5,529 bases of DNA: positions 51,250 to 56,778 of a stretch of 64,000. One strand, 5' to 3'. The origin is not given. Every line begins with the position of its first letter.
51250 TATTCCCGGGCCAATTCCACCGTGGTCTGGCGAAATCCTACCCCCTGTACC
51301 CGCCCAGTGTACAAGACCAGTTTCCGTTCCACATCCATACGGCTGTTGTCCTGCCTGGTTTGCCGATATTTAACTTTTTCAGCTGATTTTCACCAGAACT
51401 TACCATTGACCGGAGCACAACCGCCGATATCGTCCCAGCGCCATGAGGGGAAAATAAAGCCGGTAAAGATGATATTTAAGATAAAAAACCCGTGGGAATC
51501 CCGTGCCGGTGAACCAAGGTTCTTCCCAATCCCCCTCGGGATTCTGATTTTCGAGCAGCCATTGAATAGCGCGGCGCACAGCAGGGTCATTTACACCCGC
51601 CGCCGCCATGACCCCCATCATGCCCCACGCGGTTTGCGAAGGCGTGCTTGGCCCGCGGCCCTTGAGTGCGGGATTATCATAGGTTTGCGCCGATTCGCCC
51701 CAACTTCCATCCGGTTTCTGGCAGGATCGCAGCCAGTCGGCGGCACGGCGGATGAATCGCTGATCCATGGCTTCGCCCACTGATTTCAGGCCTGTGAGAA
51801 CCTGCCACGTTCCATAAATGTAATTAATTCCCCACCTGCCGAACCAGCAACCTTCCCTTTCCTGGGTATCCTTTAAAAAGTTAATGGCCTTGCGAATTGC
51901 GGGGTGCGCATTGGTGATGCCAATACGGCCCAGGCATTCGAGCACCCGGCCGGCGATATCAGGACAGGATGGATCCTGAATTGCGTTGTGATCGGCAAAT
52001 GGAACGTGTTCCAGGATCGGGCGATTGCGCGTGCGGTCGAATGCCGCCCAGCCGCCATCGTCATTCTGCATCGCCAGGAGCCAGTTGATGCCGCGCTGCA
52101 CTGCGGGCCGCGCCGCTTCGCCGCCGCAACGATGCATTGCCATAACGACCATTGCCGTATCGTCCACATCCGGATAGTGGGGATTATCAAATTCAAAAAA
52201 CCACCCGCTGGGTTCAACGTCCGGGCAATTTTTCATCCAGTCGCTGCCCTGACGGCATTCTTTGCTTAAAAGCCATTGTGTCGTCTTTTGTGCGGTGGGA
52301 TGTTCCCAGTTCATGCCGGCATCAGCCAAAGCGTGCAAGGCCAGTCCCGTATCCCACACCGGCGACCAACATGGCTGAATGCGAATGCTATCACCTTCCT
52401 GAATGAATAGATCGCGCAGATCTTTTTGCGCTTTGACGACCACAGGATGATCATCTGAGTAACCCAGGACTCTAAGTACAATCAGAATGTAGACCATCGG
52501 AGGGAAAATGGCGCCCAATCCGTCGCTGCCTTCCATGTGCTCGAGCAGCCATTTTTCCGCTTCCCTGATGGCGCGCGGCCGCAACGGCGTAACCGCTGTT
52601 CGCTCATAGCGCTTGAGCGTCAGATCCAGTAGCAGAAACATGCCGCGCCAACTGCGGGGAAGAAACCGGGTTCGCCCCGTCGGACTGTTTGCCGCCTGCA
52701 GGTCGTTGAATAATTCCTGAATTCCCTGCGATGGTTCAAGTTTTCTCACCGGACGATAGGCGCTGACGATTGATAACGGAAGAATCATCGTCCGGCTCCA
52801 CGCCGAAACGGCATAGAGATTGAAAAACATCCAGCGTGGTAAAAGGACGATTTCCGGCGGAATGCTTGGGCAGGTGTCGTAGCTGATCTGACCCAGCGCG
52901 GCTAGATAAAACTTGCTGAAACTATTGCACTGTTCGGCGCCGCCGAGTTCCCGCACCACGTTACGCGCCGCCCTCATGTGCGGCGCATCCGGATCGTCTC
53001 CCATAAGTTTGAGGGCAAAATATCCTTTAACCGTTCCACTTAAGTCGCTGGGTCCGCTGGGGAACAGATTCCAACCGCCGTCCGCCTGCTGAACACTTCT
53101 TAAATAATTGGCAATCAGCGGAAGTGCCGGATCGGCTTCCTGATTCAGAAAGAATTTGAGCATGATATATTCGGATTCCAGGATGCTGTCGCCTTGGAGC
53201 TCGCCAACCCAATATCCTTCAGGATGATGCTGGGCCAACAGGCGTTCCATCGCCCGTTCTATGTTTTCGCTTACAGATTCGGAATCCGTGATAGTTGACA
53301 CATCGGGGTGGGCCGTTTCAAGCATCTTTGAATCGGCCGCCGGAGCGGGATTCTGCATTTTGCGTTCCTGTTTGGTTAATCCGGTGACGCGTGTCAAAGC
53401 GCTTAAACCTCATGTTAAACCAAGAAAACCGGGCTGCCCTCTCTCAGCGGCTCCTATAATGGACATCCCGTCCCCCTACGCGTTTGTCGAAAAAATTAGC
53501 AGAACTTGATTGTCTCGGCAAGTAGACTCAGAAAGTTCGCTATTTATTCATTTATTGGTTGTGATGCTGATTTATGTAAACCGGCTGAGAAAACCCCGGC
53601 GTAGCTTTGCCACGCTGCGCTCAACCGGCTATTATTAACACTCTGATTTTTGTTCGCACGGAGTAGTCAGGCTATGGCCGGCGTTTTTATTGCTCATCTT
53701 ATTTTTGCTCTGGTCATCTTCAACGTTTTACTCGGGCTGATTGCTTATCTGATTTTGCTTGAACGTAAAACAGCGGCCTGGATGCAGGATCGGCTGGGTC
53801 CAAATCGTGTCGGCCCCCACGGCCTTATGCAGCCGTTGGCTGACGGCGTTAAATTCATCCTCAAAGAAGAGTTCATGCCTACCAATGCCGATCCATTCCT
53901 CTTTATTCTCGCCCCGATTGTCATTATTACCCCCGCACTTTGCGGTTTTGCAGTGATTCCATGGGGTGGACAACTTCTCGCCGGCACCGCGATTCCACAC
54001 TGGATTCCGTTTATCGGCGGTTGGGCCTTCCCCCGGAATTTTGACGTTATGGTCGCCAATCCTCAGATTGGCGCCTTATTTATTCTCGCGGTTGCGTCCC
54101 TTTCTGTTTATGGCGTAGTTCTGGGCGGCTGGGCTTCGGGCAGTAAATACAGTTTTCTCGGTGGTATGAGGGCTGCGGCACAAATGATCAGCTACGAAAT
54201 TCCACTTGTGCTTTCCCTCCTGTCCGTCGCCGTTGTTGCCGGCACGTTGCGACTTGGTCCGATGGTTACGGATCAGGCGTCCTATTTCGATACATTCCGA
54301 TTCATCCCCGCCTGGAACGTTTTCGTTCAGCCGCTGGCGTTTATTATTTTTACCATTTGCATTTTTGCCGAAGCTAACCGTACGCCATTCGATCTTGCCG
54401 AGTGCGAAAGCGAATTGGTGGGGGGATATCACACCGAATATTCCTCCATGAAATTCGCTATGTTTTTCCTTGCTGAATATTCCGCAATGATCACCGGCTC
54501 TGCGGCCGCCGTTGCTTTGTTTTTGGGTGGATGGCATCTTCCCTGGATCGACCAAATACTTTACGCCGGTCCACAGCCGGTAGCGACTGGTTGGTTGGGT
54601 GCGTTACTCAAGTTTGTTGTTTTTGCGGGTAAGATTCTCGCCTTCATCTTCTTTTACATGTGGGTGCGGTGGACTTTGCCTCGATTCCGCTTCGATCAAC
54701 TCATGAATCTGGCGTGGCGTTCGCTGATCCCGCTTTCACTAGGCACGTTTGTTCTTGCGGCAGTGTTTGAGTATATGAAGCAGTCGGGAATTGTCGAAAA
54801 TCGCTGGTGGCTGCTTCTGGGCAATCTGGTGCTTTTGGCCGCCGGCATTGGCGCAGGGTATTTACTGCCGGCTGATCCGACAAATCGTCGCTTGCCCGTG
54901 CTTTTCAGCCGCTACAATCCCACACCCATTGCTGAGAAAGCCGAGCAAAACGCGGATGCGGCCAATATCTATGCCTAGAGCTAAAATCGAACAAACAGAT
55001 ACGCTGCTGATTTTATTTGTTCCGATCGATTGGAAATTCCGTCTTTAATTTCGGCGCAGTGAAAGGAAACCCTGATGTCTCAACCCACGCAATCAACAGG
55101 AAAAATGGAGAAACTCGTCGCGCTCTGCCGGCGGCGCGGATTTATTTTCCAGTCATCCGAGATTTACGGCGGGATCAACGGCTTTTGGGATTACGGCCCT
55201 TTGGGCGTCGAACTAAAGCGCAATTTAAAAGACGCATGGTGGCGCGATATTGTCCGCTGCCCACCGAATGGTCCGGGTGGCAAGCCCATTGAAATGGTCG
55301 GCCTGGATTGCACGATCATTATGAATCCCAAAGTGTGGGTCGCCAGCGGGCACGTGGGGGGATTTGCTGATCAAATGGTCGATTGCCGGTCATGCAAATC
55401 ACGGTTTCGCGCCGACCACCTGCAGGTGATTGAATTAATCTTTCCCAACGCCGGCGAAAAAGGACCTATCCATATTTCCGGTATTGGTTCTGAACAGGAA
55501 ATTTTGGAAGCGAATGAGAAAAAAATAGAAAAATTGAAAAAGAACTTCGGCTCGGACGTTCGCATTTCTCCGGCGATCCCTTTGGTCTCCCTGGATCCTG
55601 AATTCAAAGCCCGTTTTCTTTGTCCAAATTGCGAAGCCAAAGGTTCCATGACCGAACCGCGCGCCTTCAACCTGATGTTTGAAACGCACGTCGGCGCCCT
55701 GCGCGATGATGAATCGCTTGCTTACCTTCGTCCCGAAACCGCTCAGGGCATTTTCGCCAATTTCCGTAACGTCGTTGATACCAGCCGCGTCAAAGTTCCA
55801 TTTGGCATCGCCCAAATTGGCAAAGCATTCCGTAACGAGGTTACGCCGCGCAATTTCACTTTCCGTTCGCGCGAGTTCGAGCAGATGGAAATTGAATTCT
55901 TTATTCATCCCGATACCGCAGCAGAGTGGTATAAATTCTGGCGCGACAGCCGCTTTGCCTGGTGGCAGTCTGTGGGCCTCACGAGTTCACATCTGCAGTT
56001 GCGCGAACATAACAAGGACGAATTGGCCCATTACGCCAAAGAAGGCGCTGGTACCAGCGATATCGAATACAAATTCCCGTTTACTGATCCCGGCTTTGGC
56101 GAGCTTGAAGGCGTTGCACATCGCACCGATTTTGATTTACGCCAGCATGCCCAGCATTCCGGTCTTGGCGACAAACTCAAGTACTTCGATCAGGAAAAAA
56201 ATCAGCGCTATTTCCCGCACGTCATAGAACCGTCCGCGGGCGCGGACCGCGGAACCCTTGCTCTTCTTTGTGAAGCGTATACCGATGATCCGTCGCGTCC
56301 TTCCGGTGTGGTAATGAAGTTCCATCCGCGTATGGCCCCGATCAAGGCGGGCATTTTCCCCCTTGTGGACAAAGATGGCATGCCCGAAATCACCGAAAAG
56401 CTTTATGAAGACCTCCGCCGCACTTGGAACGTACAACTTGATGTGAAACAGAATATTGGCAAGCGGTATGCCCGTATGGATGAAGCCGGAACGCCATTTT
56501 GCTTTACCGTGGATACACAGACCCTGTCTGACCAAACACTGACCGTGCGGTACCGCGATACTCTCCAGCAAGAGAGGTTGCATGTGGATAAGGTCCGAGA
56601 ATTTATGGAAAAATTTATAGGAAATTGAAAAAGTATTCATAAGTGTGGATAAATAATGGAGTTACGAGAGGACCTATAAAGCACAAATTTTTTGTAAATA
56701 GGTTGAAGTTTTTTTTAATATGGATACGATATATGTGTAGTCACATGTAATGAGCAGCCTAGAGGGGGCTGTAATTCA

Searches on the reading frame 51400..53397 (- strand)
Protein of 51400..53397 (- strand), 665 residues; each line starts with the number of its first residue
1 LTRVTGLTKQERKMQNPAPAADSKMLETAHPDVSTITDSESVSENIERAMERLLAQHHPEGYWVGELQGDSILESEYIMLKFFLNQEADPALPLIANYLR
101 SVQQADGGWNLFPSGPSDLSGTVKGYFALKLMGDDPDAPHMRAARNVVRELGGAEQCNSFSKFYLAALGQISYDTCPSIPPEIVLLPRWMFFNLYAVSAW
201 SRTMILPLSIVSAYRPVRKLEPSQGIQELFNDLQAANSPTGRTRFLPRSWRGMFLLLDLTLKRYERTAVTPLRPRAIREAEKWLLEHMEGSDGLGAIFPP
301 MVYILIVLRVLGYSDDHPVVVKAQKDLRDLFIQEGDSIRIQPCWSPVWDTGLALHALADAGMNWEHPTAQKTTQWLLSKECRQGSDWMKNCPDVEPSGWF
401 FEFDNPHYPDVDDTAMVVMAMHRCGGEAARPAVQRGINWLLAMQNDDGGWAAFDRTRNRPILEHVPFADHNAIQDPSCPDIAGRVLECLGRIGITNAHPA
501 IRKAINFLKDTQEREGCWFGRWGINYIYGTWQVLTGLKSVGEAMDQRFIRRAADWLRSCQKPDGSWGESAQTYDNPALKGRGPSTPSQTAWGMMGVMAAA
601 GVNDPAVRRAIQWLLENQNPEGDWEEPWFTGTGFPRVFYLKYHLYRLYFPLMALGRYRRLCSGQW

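Call 13: search_protein_families(library=pfam, proteins=[window:51400-53397:-], max_evalue=0.001)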
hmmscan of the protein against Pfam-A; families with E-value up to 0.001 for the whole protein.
window:51400-53397:- (665 aa): 5 families
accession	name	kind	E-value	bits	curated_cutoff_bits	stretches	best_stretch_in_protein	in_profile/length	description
PF13243.12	SQHop_cyclase_C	-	7.5e-146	485.6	26.1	1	345-659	2-319/319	Squalene-hopene cyclase C-terminal domain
PF13249.12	SQHop_cyclase_N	-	3.8e-118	394.3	26.2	2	46-334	1-289/291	Squalene-hopene cyclase N-terminal domain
PF07678.20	TED_complement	-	1.3e-07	31.5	22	0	543-581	110-147/312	A-macroglobulin TED domain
PF00432.27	Prenyltrans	-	6.5e-07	29.5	26.5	0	500-572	51-124/304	Prenyltransferase alpha-alpha toroid domain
PF09492.16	Pec_lyase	-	9.1e-06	25.6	22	0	421-472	52-102/292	Pectic acid lyase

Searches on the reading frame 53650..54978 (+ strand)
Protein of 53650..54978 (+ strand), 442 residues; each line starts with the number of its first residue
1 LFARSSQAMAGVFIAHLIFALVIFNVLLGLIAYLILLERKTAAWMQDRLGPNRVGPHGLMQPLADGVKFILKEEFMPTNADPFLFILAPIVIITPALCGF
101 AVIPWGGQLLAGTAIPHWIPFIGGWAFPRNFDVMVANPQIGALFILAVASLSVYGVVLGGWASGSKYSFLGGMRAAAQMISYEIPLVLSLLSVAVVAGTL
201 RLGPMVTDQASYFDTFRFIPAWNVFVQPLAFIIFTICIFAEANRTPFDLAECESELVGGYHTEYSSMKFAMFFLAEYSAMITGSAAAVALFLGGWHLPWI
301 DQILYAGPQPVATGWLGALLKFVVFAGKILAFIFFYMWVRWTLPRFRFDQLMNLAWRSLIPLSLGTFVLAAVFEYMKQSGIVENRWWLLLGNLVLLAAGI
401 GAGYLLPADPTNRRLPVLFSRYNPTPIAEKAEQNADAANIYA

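Call 13: search_protein_families(library=pfam, proteins=[window:53650-54978:+], max_evalue=0.001)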
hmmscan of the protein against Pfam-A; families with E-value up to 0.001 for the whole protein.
window:53650-54978:+ (442 aa): 1 family
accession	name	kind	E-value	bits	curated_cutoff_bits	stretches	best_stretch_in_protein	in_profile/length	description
PF00146.26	NADHdh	-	2e-115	385.7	27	1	21-370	4-297/298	NADH dehydrogenase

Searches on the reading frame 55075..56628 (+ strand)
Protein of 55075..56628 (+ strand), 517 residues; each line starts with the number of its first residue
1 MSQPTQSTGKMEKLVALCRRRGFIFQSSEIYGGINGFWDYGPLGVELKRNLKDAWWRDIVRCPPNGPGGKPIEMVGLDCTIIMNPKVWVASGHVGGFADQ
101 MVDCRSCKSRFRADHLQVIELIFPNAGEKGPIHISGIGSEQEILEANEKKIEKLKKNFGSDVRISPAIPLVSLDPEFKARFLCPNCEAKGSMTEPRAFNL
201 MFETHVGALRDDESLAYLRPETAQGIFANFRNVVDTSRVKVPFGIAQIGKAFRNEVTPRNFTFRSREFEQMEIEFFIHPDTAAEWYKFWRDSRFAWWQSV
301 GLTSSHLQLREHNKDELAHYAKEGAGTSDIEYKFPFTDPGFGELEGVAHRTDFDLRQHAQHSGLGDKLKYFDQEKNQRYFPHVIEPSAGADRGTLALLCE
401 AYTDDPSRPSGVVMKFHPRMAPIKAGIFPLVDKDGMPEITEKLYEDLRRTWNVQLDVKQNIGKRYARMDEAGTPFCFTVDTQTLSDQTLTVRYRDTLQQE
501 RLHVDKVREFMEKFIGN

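Call 13: search_protein_families(library=pfam, proteins=[window:55075-56628:+], max_evalue=0.001)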
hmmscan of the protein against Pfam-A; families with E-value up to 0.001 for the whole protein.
window:55075-56628:+ (517 aa): 2 families
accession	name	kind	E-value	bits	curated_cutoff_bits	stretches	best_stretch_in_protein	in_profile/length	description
PF03129.25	HGTP_anticodon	-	3.1e-17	62.9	21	1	426-512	3-92/94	Anticodon binding domain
PF00587.30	tRNA-synt_2b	-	8.2e-11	42.7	29.3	1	213-349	8-133/179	tRNA synthetase class II core domain (G, H, P, S and T)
